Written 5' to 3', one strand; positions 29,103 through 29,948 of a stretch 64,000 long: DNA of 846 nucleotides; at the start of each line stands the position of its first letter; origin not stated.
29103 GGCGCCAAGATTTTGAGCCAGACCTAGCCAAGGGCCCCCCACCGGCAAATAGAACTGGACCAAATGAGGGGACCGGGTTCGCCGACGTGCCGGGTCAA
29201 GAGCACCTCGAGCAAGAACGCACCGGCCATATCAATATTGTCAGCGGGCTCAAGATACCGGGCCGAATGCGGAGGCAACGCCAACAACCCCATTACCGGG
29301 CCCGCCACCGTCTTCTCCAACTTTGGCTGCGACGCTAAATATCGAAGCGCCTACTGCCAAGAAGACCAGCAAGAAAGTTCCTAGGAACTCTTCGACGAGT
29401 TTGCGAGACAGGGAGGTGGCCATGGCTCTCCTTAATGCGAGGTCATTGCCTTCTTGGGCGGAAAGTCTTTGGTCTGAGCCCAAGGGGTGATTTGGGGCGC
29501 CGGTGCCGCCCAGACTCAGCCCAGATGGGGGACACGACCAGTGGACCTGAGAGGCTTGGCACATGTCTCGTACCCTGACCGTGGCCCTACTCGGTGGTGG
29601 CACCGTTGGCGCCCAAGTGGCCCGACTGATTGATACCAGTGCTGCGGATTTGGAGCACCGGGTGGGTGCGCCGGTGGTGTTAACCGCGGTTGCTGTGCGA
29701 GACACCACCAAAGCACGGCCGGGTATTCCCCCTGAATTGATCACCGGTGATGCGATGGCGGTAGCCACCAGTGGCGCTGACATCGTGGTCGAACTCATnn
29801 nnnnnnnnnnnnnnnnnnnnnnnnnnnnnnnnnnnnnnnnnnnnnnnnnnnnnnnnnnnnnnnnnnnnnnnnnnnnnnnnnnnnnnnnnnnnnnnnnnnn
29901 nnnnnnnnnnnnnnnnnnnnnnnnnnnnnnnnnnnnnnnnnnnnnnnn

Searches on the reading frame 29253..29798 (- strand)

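Call 50: search_protein_families(library=pfam, proteins=[window:29253-29798:-], max_evalue=0.01)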
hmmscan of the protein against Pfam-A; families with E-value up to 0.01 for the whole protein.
window:29253-29798:- (182 aa): 1 family
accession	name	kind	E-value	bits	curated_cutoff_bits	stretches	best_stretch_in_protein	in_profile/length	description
PF00230.25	MIP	-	0.00047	20.4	25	1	128-179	5-51/222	Major intrinsic protein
